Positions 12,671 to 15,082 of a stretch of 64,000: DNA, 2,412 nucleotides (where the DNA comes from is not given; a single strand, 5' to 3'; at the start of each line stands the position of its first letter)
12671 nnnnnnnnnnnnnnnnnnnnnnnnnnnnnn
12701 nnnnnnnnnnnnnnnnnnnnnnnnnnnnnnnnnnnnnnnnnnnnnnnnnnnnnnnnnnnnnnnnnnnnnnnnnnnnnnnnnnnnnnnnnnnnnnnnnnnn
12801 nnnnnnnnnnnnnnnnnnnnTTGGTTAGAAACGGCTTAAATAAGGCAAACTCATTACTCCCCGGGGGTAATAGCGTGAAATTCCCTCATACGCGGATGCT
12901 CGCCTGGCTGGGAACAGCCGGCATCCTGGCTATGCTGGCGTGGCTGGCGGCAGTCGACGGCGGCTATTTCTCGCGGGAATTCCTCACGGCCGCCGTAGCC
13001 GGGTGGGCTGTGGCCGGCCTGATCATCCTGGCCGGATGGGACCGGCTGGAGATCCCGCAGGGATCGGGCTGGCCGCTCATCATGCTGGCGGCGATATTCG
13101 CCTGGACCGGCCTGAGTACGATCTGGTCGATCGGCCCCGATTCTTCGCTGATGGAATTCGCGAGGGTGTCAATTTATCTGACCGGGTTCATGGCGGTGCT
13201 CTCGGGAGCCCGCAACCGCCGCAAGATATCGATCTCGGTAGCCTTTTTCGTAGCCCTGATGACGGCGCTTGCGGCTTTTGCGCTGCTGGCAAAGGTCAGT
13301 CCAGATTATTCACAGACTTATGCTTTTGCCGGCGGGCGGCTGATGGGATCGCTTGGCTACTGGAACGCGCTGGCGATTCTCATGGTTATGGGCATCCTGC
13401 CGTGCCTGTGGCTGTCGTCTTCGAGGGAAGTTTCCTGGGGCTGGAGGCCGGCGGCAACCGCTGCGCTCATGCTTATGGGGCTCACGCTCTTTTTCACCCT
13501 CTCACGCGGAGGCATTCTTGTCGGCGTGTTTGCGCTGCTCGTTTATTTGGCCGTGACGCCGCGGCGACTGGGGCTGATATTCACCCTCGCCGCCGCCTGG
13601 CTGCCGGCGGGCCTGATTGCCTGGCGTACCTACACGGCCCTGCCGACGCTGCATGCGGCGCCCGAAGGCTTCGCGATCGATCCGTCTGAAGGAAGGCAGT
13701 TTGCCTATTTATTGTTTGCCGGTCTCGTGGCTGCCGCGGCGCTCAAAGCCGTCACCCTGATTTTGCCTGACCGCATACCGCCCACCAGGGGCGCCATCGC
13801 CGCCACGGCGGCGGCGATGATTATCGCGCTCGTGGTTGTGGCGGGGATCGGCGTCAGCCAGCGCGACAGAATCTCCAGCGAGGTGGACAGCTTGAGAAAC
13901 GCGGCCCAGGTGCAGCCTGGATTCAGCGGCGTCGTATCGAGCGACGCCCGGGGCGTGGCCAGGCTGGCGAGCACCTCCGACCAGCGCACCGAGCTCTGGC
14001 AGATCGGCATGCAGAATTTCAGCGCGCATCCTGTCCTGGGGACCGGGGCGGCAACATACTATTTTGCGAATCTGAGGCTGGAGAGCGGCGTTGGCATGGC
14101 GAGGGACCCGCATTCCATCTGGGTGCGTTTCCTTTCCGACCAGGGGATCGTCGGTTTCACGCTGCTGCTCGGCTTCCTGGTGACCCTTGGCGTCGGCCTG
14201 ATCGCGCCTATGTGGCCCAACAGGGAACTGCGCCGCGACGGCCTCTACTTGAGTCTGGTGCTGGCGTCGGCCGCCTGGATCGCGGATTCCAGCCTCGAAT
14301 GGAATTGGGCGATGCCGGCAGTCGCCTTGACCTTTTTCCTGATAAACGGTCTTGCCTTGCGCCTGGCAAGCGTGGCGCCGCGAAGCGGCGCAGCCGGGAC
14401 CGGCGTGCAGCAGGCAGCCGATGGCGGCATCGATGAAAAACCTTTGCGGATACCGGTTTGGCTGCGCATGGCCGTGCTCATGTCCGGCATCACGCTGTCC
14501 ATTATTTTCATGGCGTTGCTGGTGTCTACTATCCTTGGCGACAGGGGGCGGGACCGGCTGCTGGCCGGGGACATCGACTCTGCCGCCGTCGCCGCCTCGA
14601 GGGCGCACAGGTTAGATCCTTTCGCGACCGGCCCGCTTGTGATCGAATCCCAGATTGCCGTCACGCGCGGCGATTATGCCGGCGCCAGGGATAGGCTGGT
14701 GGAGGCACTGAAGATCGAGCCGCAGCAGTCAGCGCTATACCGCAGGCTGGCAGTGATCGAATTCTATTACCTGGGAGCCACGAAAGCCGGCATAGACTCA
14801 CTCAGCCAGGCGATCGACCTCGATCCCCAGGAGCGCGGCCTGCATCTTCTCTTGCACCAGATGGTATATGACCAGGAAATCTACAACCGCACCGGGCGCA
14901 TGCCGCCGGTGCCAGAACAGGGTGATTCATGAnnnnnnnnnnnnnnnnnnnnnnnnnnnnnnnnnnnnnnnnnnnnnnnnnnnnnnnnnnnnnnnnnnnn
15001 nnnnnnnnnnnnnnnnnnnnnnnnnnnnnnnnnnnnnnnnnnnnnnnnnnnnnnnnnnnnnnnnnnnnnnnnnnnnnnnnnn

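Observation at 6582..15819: Cell-envelope glycosylation locus: GtrA, two PepSY/GT87-like polytopic proteins, YmdB, GalE, Wzy_C-TPR fusion, lipoprotein phosphoesterase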

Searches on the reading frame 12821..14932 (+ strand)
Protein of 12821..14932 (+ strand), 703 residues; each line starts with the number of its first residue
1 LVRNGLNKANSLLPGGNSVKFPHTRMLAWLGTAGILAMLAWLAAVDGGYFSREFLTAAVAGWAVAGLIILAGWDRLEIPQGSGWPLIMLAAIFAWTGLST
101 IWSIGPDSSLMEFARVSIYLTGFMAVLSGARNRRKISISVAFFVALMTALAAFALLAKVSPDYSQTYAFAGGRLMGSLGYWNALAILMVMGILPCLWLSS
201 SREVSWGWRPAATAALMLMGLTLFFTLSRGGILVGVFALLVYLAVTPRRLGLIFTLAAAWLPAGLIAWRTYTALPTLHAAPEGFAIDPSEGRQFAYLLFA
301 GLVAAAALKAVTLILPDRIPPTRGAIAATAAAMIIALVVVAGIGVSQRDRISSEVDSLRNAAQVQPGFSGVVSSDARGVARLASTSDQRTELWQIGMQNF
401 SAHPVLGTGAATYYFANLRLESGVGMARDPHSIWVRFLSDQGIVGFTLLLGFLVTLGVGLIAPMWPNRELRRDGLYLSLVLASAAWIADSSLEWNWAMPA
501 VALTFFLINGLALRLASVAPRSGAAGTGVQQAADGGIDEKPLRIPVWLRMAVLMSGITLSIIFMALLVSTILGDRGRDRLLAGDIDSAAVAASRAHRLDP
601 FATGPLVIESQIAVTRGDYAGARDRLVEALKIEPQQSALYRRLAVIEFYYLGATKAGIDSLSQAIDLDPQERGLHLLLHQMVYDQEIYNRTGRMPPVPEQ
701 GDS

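Call 3: search_protein_families(library=pfam, proteins=[window:12821-14932:+], max_evalue=0.01)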
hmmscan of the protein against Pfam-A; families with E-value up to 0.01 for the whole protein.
window:12821-14932:+ (703 aa): 5 families
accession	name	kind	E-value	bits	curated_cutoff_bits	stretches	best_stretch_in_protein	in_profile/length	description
PF04932.20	Wzy_C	-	1.7e-14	54.3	31.7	1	306-450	24-149/149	O-Antigen ligase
PF13414.12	TPR_11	-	5.2e-05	23.3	26.8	0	616-645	7-36/42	TPR repeat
PF13428.12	TPR_14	-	0.00086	20.2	23.5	0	612-645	10-43/44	Tetratricopeptide repeat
PF07719.23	TPR_2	-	0.001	19.5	27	0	612-635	10-33/34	Tetratricopeptide repeat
PF14559.12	TPR_19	-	0.0075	17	25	0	615-645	3-33/68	Tetratricopeptide repeat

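Call 4: search_protein_families(library=ncbifam, proteins=[window:12821-14932:+], max_evalue=0.01)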
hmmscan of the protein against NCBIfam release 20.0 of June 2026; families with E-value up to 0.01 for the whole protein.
window:12821-14932:+ (703 aa): 4 families
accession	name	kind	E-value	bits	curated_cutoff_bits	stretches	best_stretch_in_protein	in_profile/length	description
TIGR03097.1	PEP_O_lig_1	hypoth_equivalog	2.7e-11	43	188.1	2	55-259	48-243/408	putative O-glycosylation ligase, exosortase A system-associated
NF040959.1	MamA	equivalog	2.1e-06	27.3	200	1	582-678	84-179/204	magnetosome protein MamA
NF058641.1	TfpM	equivalog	3e-06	26.6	600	1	374-451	234-302/421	O-linking oligosaccharyltransferase TfpM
TIGR02917.1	PEP_TPR_lipo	equivalog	9.8e-06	23.7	312.2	1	580-678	340-437/899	XrtA/PEP-CTERM system TPR-repeat protein PrsT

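Call 10: find_homologous_proteins(query=window:12821-14932:+)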
Query window:12821-14932:+ (703 aa): 121 proteins with E <= 0.001 among 8000 candidates; the best 120 are listed.
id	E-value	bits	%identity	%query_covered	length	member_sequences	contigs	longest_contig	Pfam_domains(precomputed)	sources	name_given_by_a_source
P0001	0.0e+0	1481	100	97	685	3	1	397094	PF04932.21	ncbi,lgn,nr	ncbi:MAG: O-antigen ligase family protein [Actinobacteria bacterium]|nr:O-antigen ligase family prot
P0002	0.0e+0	1160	75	99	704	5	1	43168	PF04932.21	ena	-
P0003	4.9e-290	982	67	97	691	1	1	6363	PF04932.21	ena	-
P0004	5.4e-229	781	56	97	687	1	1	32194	PF04932.21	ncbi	-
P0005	4.1e-217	741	54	96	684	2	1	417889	PF04932.21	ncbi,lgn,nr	ncbi:MAG: O-antigen ligase family protein [Actinobacteria bacterium]|nr:O-antigen ligase family prot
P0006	8.1e-217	740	53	96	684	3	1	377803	PF04932.21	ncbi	ncbi:MAG: O-antigen ligase family protein [Thermoleophilia bacterium]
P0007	1.0e-211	723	51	96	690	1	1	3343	PF04932.21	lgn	-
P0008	5.3e-211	721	52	96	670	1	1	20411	PF04932.21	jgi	-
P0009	1.0e-200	687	50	95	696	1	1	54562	PF14559.13,PF13428.13,PF04932.21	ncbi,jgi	ncbi:MAG: O-antigen ligase family protein [Thermoleophilia bacterium]|jgi:hypothetical protein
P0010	1.8e-200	686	49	95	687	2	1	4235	PF13428.13,PF04932.21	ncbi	ncbi:MAG: O-antigen ligase family protein [Thermoleophilia bacterium]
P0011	6.8e-200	684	50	95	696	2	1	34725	PF13432.13,PF13428.13,PF04932.21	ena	-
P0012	1.6e-196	673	48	96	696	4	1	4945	PF04932.21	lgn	-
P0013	1.9e-196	673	49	96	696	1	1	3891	PF04932.21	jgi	-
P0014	9.9e-176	605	45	96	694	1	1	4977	PF04932.21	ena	-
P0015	1.6e-174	601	46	96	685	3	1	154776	PF04932.21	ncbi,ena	-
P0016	8.4e-173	595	45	96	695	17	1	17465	PF04932.21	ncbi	ncbi:MAG: O-antigen ligase family protein [Thermoleophilia bacterium]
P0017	5.5e-167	576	45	94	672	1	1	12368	PF04932.21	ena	-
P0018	5.6e-39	153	29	85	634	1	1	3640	PF14559.13,PF13428.13,PF04932.21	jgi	jgi:O-Antigen ligase/Tetratricopeptide repeat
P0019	4.6e-31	126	27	90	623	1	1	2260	PF04932.21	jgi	jgi:O-Antigen ligase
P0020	2.9e-30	124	35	30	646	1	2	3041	PF04932.21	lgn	-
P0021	1.2e-29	122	28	88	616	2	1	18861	PF04932.21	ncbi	ncbi:MAG TPA: O-antigen ligase family protein [Gaiella sp.]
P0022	9.4e-29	119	29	61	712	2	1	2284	PF04932.21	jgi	-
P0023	1.4e-28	118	28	79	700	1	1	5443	PF04932.21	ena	-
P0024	2.1e-28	118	28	86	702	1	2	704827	PF04932.21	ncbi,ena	-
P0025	4.0e-28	117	30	14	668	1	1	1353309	PF13414.13,PF13432.13,PF13428.13,PF07719.24,PF04932.21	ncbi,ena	-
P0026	4.2e-28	117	26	85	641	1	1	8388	PF04932.21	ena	-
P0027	4.8e-28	116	28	83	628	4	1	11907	PF04932.21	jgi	-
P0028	5.2e-28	116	27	59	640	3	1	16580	PF13428.13,PF04932.21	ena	-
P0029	1.9e-27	114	27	60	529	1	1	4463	PF04932.21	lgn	-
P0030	5.4e-26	110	29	67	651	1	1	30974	PF04932.21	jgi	jgi:hypothetical protein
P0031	1.6e-25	108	29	59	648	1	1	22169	PF14559.13,PF13432.13,PF04932.21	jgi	jgi:hypothetical protein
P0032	2.3e-25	108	28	87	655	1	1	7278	PF04932.21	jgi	jgi:O-antigen ligase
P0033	2.5e-25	108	29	54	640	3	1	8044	PF04932.21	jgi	jgi:hypothetical protein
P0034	2.9e-25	107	26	82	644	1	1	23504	PF04932.21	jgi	jgi:hypothetical protein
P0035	6.0e-25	106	28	55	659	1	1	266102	PF13428.13,PF04932.21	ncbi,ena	-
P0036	7.5e-25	106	40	23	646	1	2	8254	PF04932.21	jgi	jgi:hypothetical protein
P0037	1.0e-24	105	25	84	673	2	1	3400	PF13414.13,PF04932.21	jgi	jgi:O-Antigen ligase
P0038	1.3e-24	105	30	59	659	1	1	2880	PF04932.21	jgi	jgi:hypothetical protein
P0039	1.6e-24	105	37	23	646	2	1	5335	PF04932.21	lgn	-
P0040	1.9e-24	105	29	60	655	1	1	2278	PF04932.21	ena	-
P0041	2.4e-24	104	27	90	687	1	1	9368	PF07719.24,PF04932.21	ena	-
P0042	3.9e-24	104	30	52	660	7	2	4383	PF04932.21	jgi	jgi:hypothetical protein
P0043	4.0e-24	104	29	9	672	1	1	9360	PF04932.21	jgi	jgi:hypothetical protein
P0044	9.2e-24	102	29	61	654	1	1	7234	PF04932.21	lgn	-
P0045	1.8e-23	101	33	31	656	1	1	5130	PF04932.21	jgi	jgi:O-antigen ligase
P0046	1.9e-23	101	26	83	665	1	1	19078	PF04932.21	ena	-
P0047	2.0e-23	101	26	91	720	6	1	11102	PF04932.21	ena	-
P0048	2.9e-23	101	28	58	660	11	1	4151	PF04932.21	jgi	jgi:O-antigen ligase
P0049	3.8e-23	100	29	58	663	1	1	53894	PF04932.21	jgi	jgi:O-antigen ligase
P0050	5.7e-23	100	27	81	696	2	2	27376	PF04932.21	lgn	-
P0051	6.6e-23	99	33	31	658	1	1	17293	PF04932.21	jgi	jgi:O-antigen ligase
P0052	7.5e-23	99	33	29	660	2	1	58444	PF04932.21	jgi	jgi:O-antigen ligase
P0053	7.8e-23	99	27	58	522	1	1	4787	PF04932.21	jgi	jgi:O-antigen ligase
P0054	1.0e-22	99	33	31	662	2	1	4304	PF04932.21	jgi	jgi:hypothetical protein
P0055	1.1e-22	99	31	52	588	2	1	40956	PF04932.21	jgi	jgi:O-antigen ligase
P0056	3.7e-22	97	28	85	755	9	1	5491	PF04932.21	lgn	-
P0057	4.7e-22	97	32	31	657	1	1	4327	PF04932.21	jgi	jgi:hypothetical protein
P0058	1.3e-21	95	27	50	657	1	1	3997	PF04932.21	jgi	jgi:hypothetical protein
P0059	1.7e-21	95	38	24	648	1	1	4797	PF04932.21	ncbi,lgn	-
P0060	1.8e-21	95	28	67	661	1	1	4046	PF04932.21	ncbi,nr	ncbi:MAG: O-antigen ligase family protein [Actinomycetota bacterium]|nr:O-antigen ligase family prot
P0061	3.5e-21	94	26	85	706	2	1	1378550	PF13432.13,PF04932.21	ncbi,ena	-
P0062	4.3e-21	93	27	78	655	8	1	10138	PF04932.21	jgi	-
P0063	4.9e-21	93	26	83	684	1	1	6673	PF14559.13,PF13428.13,PF04932.21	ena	-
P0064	5.4e-21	93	27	55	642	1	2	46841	PF14559.13,PF13432.13,PF04932.21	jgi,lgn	jgi:hypothetical protein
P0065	5.5e-21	93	29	68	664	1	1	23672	PF04932.21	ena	-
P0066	9.0e-21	92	27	69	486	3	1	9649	PF04932.21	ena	-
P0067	2.3e-20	91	26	82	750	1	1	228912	PF13432.13,PF13428.13,PF07719.24,PF04932.21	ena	-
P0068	4.7e-20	90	27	71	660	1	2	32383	PF04932.21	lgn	-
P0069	5.1e-20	90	35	15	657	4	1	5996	PF04932.21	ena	-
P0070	6.7e-20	90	28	84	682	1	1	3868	PF14559.13,PF13432.13,PF04932.21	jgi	jgi:hypothetical protein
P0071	9.2e-20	89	25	46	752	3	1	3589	PF04932.21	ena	-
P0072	9.6e-20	89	34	23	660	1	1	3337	PF04932.21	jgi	jgi:hypothetical protein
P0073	1.5e-19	88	26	79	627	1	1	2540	PF14559.13,PF13428.13,PF04932.21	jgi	jgi:hypothetical protein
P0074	3.5e-19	87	24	85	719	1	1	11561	PF04932.21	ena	-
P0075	1.4e-18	85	28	55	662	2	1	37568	PF13414.13,PF07719.24,PF04932.21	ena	-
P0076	1.8e-18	85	29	52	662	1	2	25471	PF04932.21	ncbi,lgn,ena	-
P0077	2.1e-18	85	29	50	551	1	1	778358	PF04932.21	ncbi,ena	-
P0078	2.3e-18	84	30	24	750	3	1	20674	PF04932.21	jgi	-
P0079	2.3e-18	84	32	23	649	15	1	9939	PF04932.21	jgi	jgi:hypothetical protein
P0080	2.9e-18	84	29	59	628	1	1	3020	PF04932.21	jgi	jgi:hypothetical protein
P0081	3.0e-18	84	25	85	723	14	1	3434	PF04932.21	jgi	jgi:hypothetical protein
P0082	5.5e-18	83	26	82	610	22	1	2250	PF04932.21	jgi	jgi:O-antigen ligase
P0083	9.9e-18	82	27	61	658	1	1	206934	PF04932.21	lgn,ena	-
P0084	1.0e-17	82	31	22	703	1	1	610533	PF04932.21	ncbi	-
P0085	1.1e-17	82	28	58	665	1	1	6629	PF04932.21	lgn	-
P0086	1.3e-17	82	33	24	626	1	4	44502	PF04932.21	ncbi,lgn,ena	-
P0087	1.7e-17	82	24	80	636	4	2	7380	PF13428.13,PF04932.21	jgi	jgi:O-Antigen ligase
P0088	3.5e-17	81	31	27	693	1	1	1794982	PF04932.21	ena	-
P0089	7.9e-17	79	35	25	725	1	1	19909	PF13432.13,PF07719.24,PF04932.21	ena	-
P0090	1.1e-16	79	26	79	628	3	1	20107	PF14559.13,PF13428.13,PF04932.21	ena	-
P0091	1.8e-16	78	33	20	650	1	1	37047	PF04932.21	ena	-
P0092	2.4e-16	78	32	31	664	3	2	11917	PF04932.21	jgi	jgi:hypothetical protein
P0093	4.4e-16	77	29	49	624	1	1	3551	PF04932.21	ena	-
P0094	8.4e-16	76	28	82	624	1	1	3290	PF04932.21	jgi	jgi:O-Antigen ligase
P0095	1.6e-15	75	28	50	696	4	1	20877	PF04932.21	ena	-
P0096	3.1e-15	74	24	42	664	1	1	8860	PF04932.21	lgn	-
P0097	6.1e-15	73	27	57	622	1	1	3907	PF14559.13,PF13432.13,PF13428.13,PF07719.24,PF04932.21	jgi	jgi:hypothetical protein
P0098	1.0e-14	72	27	59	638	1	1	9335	PF04932.21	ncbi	-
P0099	7.3e-14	70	24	80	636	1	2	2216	PF04932.21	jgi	jgi:hypothetical protein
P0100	1.1e-13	69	33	18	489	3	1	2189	PF04932.21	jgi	jgi:hypothetical protein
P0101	1.1e-13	69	26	84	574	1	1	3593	PF04932.21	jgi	jgi:hypothetical protein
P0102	1.6e-13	68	32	9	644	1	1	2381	PF04932.21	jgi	jgi:hypothetical protein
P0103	4.0e-13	67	27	57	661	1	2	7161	PF13432.13,PF13428.13,PF07719.24,PF04932.21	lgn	-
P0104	4.8e-12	64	38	6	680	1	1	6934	PF04932.21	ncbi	-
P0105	6.7e-12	63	27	63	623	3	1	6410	PF04932.21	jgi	jgi:tetratricopeptide (TPR) repeat protein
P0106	2.9e-11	61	25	72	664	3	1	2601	PF04932.21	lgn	-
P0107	5.2e-11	60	30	18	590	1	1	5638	PF04932.21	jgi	jgi:hypothetical protein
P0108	5.5e-11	60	27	52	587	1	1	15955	PF04932.21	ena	-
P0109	6.7e-11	60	23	43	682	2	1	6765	PF04932.21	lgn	-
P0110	2.1e-10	58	-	-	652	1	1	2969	PF04932.21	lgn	-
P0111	7.1e-10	56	28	20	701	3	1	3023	PF04932.21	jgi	jgi:hypothetical protein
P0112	8.3e-10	56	27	16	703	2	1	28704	PF04932.21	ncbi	-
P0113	1.4e-9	55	32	18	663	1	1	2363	PF14559.13,PF13431.13,PF23914.2,PF07719.24,PF04932.21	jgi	jgi:hypothetical protein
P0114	2.1e-9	55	27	37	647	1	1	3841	PF04932.21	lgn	-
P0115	4.6e-7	47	29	12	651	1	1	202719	PF04932.21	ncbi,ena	-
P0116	8.5e-7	46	28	27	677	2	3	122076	PF04932.21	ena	-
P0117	2.8e-6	45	27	13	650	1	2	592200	PF04932.21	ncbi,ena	-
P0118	1.3e-5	42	25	42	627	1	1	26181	PF04932.21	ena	-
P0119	1.7e-5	42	39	8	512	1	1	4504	PF04932.21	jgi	jgi:hypothetical protein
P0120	5.8e-5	40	31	16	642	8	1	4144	PF04932.21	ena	-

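Call 11: find_related_loci(query=window:12821-14932:+, collection=genome_contigs, flank=10000)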
Query window:12821-14932:+ (703 aa) in genome_contigs; peptide patterns used: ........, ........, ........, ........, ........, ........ (x = any residue, [..] = any of these).
166 stretches matched a pattern, but none encodes a relative of the query by tblastn (E <= 1e-3).

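Call 12: find_encoding_contigs(protein=P0005, flank=10000, max_places=2)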
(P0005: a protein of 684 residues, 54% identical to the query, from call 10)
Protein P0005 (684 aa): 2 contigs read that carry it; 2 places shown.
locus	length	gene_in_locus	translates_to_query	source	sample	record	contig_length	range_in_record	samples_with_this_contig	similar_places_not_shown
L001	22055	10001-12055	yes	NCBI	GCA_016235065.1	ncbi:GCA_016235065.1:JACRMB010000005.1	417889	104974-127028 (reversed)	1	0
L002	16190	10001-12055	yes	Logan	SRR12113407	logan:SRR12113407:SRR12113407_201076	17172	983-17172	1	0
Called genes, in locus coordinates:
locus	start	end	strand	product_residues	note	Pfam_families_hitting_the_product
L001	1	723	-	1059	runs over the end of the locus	PF00133:tRNA-synt_1, PF09334:tRNA-synt_1g (weak), PF08264:Anticodon_1, PF19302:DUF5915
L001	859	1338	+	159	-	-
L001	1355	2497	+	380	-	PF00266:Aminotran_5, PF01041:DegT_DnrJ_EryC1, PF01053:Cys_Met_Meta_PP (weak), PF01212:Beta_elim_lyase (weak)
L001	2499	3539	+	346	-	-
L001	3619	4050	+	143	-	PF04138:GtrA_DPMS_TM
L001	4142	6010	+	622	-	-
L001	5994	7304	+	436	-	-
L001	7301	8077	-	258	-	PF00149:Metallophos, PF13277:YmdB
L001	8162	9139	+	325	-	PF01073:3Beta_HSD, PF01370:Epimerase, PF02719:Polysacc_synt_2 (weak), PF04321:RmlD_sub_bind, PF05368:NmrA (faint), PF07993:NAD_binding_4 (faint), PF13460:NAD_binding_10, PF16363:GDP_Man_Dehyd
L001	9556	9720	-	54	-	-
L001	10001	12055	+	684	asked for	PF04932:Wzy_C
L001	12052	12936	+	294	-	PF00149:Metallophos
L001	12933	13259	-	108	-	PF07719:TPR_2 (faint), PF13174:TPR_6 (faint), PF13428:TPR_14 (faint), PF13432:TPR_16, PF14559:TPR_19, PF12895:ANAPC3 (weak), PF13431:TPR_17 (faint), PF13414:TPR_11 (weak)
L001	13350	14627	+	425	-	PF02403:Seryl_tRNA_N, PF00587:tRNA-synt_2b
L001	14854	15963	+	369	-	PF01757:Acyl_transf_3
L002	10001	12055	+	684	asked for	PF04932:Wzy_C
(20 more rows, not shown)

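Call 13: find_encoding_contigs(protein=P0009, flank=10000, max_places=2)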
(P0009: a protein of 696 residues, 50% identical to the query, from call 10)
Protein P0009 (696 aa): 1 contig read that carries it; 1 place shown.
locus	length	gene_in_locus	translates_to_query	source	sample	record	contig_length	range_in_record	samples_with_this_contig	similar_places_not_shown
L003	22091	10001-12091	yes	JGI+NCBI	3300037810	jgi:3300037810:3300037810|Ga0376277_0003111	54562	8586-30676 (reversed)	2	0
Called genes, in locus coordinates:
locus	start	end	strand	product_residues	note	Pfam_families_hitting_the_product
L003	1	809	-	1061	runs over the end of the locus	PF00133:tRNA-synt_1, PF09334:tRNA-synt_1g (weak), PF08264:Anticodon_1, PF19302:DUF5915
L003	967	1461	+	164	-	-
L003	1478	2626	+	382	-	PF00155:Aminotran_1_2 (weak), PF00266:Aminotran_5, PF01212:Beta_elim_lyase (weak), PF01041:DegT_DnrJ_EryC1, PF01053:Cys_Met_Meta_PP (faint)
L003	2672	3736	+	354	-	-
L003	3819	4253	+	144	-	PF04138:GtrA_DPMS_TM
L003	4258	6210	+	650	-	-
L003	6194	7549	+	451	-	PF09594:GT87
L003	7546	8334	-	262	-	PF00149:Metallophos, PF13277:YmdB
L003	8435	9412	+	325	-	PF01073:3Beta_HSD, PF01370:Epimerase, PF02719:Polysacc_synt_2, PF04321:RmlD_sub_bind, PF05368:NmrA (faint), PF13460:NAD_binding_10 (weak), PF16363:GDP_Man_Dehyd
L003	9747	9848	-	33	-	-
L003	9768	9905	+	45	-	-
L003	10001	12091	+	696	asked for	PF13428:TPR_14 (faint), PF04932:Wzy_C, PF14559:TPR_19 (faint)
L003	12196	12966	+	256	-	PF00149:Metallophos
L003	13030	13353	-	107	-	PF07719:TPR_2 (faint), PF13428:TPR_14 (faint), PF13432:TPR_16 (weak), PF14559:TPR_19 (faint)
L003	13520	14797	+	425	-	PF02403:Seryl_tRNA_N, PF00587:tRNA-synt_2b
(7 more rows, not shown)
